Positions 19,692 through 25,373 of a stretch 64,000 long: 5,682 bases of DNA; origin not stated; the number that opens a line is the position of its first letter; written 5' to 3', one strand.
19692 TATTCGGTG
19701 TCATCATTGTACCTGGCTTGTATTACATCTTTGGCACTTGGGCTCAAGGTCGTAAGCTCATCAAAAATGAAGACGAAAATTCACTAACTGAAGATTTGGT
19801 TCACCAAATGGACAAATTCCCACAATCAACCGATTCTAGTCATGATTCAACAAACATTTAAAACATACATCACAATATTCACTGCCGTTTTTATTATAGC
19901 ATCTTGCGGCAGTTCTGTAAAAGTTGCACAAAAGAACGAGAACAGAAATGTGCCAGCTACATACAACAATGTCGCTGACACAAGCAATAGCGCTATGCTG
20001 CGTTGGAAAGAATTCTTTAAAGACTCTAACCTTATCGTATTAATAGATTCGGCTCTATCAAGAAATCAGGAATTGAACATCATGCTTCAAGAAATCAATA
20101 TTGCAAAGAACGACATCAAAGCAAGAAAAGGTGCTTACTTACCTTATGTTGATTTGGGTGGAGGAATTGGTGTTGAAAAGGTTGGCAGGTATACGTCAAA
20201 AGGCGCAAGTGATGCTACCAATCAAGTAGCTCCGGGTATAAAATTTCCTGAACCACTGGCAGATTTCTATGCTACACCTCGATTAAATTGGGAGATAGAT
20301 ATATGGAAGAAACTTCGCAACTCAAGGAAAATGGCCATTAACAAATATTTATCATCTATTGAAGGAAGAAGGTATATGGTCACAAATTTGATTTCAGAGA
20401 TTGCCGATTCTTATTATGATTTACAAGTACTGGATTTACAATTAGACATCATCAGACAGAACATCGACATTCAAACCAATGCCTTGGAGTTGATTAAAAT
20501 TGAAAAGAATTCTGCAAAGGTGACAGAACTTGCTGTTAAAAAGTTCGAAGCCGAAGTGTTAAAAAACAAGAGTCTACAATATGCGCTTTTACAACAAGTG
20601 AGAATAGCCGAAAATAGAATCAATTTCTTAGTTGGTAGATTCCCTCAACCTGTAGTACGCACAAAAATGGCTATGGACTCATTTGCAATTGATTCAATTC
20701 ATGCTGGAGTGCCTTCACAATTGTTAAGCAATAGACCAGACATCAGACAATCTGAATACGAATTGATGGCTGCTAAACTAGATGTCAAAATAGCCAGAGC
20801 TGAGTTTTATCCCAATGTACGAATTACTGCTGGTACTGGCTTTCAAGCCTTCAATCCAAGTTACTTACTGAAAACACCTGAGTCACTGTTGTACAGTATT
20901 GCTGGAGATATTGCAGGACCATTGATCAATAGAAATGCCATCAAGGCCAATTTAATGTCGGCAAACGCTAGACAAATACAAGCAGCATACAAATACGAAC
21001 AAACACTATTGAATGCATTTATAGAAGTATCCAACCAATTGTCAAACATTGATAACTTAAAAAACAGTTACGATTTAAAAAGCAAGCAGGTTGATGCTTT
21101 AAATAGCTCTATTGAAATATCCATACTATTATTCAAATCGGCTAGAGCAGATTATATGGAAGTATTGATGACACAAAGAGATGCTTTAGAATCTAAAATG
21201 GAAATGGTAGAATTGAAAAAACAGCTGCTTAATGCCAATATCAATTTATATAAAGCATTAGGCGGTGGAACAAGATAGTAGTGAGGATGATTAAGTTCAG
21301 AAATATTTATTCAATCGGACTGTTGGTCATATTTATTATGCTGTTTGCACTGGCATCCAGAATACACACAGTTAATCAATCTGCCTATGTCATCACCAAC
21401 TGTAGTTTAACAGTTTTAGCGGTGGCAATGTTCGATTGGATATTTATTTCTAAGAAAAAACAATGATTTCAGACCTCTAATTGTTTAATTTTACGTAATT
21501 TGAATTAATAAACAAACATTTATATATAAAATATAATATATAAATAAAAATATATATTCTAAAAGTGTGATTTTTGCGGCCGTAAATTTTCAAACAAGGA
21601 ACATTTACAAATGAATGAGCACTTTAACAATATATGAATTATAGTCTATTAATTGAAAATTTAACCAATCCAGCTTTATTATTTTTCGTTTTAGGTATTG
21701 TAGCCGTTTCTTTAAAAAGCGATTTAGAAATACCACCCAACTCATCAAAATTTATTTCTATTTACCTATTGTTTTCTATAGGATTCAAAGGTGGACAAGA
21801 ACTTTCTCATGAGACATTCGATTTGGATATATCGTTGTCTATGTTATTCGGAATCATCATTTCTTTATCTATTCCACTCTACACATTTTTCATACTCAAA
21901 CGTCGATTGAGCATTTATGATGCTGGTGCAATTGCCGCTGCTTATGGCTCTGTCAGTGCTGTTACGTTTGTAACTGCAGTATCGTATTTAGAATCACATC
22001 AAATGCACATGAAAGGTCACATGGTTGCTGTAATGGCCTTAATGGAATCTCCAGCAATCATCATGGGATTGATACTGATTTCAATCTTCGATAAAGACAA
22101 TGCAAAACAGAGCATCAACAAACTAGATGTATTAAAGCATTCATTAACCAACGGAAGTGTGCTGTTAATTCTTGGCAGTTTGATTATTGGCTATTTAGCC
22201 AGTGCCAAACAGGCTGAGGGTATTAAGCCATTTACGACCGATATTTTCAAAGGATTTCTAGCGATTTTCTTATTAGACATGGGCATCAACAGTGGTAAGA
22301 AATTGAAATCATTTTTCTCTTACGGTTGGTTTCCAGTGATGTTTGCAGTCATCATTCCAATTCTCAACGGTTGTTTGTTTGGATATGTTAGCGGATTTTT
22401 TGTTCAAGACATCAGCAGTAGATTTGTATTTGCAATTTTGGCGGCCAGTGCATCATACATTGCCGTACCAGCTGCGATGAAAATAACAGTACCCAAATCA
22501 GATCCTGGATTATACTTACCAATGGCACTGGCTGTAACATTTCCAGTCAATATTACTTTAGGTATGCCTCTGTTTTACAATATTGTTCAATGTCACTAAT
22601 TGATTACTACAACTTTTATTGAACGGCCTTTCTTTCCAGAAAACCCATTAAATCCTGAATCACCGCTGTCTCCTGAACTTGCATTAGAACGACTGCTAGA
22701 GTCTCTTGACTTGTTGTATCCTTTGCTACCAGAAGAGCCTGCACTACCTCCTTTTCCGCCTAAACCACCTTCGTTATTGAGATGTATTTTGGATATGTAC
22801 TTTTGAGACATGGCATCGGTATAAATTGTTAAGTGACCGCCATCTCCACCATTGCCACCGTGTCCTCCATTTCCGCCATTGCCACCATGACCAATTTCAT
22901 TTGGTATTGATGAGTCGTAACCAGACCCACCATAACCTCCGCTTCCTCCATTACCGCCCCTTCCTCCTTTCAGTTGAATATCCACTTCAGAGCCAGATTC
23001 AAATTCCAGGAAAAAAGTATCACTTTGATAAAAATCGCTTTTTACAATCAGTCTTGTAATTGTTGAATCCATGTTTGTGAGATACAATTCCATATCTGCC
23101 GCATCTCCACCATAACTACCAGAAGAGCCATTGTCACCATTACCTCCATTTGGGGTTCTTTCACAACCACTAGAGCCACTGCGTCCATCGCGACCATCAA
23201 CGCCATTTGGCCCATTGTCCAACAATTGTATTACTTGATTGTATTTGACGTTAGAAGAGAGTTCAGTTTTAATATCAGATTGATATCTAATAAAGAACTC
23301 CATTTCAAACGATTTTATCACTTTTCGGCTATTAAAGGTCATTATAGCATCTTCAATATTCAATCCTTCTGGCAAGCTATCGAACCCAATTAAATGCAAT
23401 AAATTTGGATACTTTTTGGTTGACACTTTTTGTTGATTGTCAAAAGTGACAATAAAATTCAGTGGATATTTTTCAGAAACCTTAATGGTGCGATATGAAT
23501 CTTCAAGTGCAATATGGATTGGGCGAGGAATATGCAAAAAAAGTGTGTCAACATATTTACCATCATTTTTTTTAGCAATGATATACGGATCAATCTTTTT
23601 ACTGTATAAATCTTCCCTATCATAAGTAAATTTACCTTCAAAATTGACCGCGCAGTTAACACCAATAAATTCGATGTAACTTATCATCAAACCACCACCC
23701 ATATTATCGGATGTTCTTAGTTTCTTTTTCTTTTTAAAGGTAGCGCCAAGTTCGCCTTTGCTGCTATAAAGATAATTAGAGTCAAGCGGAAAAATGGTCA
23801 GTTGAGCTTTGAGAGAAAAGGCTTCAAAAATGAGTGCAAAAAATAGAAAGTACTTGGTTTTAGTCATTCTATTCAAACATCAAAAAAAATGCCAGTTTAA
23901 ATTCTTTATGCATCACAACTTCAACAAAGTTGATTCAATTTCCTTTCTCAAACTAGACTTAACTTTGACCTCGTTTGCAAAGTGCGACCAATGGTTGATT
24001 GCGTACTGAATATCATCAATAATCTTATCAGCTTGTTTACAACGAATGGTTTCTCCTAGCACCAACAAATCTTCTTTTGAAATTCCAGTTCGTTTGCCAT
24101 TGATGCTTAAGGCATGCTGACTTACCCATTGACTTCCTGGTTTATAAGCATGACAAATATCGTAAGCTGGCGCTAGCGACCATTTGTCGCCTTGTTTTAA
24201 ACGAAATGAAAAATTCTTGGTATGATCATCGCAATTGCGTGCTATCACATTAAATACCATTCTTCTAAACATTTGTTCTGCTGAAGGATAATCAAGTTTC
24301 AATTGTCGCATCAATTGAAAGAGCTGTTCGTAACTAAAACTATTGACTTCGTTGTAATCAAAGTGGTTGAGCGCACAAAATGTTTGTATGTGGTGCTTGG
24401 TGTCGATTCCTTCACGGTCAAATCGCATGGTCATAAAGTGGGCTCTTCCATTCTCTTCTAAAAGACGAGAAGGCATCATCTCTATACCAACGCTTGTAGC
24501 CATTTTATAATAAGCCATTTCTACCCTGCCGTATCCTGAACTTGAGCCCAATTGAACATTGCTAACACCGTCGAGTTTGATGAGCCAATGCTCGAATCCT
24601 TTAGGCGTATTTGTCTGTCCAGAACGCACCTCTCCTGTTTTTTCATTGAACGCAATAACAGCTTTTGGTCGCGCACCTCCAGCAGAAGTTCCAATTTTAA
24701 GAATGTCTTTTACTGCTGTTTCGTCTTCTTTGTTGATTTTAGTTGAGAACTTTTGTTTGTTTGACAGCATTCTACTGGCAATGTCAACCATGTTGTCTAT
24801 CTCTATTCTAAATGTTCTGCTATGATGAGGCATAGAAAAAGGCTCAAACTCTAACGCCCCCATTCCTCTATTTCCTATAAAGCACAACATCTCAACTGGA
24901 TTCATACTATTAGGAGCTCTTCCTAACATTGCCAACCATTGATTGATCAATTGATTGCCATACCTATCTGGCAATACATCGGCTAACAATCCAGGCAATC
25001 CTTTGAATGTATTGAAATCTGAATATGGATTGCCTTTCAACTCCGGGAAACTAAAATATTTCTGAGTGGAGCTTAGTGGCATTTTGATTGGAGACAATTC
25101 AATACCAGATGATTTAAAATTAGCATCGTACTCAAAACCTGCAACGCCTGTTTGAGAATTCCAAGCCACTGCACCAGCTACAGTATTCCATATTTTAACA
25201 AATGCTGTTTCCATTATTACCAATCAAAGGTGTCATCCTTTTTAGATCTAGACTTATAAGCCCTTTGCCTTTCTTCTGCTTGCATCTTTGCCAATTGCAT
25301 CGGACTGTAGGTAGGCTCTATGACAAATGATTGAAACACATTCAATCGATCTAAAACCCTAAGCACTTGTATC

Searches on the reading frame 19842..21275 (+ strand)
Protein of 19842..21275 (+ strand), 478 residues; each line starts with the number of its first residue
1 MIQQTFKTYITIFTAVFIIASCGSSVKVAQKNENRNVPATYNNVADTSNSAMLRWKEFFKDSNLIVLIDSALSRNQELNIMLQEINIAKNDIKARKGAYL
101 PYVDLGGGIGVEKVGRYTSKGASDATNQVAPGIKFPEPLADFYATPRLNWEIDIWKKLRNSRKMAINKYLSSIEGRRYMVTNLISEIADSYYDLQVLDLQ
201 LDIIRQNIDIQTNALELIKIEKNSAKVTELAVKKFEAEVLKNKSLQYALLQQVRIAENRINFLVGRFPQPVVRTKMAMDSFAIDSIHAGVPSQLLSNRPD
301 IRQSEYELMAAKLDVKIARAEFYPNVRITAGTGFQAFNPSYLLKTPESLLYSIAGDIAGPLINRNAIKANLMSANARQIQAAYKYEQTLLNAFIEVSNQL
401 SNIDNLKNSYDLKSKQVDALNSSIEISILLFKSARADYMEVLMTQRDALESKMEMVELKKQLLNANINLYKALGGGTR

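Call 61: search_protein_families(library=pfam, proteins=[window:19842-21275:+], max_evalue=0.00001)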
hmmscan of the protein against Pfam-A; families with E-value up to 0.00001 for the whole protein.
window:19842-21275:+ (478 aa): 1 family
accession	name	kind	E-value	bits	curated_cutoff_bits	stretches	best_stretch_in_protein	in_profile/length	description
PF02321.23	OEP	-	2.3e-42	145.4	22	2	292-474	6-187/187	Outer membrane efflux protein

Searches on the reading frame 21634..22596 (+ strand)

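Call 61: search_protein_families(library=pfam, proteins=[window:21634-22596:+], max_evalue=0.00001)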
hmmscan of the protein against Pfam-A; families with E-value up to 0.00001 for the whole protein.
window:21634-22596:+ (321 aa): 1 family
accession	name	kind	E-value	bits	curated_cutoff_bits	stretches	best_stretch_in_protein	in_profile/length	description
PF05982.17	Sbt_1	-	3.6e-111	371.8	27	1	13-319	1-308/308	Na+-dependent bicarbonate transporter superfamily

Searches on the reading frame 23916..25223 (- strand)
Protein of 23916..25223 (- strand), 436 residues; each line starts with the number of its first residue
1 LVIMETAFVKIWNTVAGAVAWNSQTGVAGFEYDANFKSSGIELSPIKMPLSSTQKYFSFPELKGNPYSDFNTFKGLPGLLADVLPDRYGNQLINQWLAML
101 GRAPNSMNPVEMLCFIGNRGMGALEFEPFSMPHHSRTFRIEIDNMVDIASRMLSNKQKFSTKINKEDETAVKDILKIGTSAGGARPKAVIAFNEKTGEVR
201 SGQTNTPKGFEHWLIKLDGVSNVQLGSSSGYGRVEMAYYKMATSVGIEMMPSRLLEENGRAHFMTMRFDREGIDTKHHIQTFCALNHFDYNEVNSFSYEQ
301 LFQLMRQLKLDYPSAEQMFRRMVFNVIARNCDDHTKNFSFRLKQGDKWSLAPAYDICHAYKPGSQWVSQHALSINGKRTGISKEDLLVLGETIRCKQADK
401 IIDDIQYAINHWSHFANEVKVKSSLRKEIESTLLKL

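Call 61: search_protein_families(library=pfam, proteins=[window:23916-25223:-], max_evalue=0.00001)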
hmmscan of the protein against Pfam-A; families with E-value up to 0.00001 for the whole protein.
window:23916-25223:- (436 aa): 2 families
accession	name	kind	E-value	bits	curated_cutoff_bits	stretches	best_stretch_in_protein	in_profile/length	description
PF07804.18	HipA_C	-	4.6e-51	173.9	30.5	1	179-410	1-211/213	HipA-like C-terminal domain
PF13657.11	Couple_hipA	-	4.9e-16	59.5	22.5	1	9-126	3-98/99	HipA N-terminal domain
